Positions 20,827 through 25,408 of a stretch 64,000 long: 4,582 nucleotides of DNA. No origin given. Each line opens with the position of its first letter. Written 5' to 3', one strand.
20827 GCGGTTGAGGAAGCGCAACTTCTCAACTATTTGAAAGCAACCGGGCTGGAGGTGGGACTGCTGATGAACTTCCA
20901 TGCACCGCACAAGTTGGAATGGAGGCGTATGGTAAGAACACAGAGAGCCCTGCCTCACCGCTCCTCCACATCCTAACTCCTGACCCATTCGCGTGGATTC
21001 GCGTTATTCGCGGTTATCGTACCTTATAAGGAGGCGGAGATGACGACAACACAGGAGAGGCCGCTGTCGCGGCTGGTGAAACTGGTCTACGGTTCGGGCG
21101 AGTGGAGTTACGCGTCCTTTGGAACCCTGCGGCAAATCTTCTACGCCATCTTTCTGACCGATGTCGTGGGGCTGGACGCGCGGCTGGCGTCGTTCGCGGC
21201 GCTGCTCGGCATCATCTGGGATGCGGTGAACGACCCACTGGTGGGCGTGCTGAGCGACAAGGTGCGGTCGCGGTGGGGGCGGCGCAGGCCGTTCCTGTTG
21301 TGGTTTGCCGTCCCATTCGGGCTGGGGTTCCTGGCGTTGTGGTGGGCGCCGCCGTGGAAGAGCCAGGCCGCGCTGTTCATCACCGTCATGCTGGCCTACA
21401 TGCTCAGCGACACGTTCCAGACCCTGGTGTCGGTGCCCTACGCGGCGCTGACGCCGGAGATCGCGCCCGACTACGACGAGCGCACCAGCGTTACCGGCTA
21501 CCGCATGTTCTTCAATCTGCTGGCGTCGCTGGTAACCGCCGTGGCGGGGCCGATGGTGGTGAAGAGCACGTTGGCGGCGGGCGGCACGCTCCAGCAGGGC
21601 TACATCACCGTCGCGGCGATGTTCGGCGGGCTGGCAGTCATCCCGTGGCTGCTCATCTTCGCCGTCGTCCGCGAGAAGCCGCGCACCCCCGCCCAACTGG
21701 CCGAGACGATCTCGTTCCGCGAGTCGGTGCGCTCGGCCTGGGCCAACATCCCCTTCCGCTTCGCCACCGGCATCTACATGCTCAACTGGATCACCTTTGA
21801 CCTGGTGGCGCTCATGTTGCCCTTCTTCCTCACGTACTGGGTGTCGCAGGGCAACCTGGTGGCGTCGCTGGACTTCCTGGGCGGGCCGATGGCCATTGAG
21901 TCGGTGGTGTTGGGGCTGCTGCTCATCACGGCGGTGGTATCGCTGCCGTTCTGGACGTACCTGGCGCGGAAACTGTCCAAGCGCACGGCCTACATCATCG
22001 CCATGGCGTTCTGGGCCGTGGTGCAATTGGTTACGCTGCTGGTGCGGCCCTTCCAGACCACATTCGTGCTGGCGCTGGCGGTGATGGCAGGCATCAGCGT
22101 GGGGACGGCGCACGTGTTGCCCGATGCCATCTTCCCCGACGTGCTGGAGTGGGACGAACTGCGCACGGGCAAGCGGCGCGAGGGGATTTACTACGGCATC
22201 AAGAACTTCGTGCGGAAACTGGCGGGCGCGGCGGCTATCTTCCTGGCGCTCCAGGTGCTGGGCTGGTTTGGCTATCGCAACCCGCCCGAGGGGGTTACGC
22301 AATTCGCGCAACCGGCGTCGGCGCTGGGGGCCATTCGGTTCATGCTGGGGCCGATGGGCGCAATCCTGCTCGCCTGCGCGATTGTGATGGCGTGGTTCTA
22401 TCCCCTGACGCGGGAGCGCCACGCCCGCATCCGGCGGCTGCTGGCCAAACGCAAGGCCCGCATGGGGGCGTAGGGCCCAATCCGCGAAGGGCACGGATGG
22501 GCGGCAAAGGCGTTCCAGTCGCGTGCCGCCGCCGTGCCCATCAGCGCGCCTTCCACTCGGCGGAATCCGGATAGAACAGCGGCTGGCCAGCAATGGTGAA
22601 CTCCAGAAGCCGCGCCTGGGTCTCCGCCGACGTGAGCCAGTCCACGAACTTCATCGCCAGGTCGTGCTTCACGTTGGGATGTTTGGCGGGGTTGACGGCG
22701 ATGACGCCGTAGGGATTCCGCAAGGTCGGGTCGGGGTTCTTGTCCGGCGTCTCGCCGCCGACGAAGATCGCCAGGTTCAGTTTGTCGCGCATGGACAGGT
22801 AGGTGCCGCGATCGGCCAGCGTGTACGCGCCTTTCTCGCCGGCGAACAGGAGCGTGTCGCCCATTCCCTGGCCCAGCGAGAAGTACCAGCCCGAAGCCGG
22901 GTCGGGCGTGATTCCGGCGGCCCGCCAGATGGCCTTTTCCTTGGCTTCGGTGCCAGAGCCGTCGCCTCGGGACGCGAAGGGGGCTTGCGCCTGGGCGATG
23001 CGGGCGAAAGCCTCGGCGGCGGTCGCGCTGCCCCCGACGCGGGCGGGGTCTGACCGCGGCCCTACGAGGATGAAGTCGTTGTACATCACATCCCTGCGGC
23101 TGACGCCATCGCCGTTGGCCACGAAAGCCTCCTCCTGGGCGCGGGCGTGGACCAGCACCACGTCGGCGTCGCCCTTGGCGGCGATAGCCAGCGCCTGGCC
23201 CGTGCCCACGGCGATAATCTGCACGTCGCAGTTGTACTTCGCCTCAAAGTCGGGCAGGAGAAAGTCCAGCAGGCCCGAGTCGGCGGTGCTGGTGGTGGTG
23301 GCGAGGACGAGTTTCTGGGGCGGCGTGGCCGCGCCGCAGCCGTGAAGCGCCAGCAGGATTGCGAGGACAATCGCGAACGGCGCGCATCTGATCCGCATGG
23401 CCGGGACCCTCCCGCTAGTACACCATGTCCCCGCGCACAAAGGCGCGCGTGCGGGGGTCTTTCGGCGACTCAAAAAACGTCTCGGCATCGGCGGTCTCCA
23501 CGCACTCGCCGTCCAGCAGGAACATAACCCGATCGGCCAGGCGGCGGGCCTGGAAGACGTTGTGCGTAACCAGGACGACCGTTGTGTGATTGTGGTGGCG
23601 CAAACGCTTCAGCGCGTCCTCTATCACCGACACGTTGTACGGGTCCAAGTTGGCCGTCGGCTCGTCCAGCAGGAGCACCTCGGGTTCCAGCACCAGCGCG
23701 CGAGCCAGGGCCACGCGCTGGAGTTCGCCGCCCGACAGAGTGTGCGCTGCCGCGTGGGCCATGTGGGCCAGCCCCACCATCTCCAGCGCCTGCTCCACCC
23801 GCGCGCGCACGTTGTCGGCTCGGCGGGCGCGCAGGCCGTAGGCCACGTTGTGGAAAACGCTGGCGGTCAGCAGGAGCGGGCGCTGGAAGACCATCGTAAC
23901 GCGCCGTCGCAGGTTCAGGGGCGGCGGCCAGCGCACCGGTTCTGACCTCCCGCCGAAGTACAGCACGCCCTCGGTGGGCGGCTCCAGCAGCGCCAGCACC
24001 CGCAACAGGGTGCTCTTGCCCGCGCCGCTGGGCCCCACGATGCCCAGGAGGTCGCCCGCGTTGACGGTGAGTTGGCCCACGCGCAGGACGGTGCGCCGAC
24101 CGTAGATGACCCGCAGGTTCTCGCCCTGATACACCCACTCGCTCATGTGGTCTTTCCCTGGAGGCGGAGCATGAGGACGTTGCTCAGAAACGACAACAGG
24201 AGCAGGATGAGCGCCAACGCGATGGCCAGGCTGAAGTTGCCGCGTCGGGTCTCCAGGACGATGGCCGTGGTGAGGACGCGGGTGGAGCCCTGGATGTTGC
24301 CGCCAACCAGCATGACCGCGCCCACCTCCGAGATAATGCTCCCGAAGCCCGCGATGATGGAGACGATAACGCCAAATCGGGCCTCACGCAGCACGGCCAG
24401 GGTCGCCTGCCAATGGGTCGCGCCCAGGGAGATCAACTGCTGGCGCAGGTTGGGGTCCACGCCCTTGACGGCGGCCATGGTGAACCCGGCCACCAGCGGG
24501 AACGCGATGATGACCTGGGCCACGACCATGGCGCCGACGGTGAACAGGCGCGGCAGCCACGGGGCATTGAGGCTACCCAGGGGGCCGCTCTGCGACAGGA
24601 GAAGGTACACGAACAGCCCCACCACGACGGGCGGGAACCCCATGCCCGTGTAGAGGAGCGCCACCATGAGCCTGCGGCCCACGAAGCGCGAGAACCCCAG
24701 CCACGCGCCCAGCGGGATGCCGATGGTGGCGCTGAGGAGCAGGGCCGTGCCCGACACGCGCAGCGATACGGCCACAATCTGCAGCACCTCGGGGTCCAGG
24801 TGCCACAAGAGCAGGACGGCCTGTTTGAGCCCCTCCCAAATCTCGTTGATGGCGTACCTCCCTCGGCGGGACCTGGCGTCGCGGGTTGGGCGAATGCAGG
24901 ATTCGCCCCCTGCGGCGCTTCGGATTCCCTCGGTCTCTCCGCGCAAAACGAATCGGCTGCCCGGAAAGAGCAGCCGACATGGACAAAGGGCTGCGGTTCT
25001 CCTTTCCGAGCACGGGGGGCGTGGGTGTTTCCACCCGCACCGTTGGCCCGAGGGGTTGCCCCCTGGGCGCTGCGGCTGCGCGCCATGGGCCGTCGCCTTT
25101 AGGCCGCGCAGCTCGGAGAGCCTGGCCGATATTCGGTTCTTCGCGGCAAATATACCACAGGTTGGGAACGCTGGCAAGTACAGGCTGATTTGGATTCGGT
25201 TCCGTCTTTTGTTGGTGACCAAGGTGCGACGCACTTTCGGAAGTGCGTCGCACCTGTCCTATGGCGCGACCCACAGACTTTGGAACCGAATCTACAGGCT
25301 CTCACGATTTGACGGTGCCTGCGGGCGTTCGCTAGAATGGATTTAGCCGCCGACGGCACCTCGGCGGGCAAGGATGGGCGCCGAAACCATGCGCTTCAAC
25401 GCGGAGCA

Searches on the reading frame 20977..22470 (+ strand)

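Call 13: search_protein_families(library=pfam, proteins=[window:20977-22470:+], max_evalue=1)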
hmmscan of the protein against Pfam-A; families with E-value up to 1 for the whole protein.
window:20977-22470:+ (498 aa): 3 families
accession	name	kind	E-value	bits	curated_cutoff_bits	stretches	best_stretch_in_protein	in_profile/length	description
PF13347.12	MFS_2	-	3e-85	286.8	27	1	38-479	2-427/427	MFS/sugar transport protein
PF07690.21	MFS_1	-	2.5e-21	76.4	33.4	2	55-420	19-346/347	Major Facilitator Superfamily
PF12832.13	MFS_1_like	-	0.0002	21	25.2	1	309-380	37-108/373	MFS_1 like family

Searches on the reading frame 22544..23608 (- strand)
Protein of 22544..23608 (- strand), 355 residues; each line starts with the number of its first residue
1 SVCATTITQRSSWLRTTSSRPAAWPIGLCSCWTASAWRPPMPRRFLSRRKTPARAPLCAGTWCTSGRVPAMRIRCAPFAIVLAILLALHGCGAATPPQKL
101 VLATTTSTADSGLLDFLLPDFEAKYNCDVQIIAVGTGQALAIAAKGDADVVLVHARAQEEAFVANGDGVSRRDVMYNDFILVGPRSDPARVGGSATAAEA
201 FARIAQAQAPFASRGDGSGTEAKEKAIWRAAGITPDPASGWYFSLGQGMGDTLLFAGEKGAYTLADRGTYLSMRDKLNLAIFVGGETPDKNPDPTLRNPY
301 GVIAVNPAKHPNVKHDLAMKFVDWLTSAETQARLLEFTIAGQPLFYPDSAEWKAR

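Call 13: search_protein_families(library=pfam, proteins=[window:22544-23608:-], max_evalue=1)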
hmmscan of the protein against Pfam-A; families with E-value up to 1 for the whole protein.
window:22544-23608:- (355 aa): 5 families
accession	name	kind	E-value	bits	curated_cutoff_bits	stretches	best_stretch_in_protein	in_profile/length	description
PF12849.12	PBP_like_2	-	8.3e-46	157.3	27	1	95-329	4-267/267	PBP superfamily domain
PF13531.11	SBP_bac_11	-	2.3e-10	41.1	25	1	114-334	13-221/227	Bacterial extracellular solute-binding protein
PF01547.30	SBP_bac_1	-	7.3e-07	29.9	26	1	111-332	8-307/307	Bacterial extracellular solute-binding protein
PF03466.25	LysR_substrate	-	0.00099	19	28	1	98-237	6-132/209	LysR substrate binding domain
PF12727.12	PBP_like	-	0.21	11.2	27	0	125-161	9-45/193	PBP superfamily domain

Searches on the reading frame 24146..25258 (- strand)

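Call 13: search_protein_families(library=pfam, proteins=[window:24146-25258:-], max_evalue=1)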
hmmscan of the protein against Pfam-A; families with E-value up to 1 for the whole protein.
window:24146-25258:- (371 aa): 1 family
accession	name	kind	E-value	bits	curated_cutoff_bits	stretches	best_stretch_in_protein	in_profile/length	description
PF00528.27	BPD_transp_1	-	8e-12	45.7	26.4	1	180-367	1-179/184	Binding-protein-dependent transport system inner membrane component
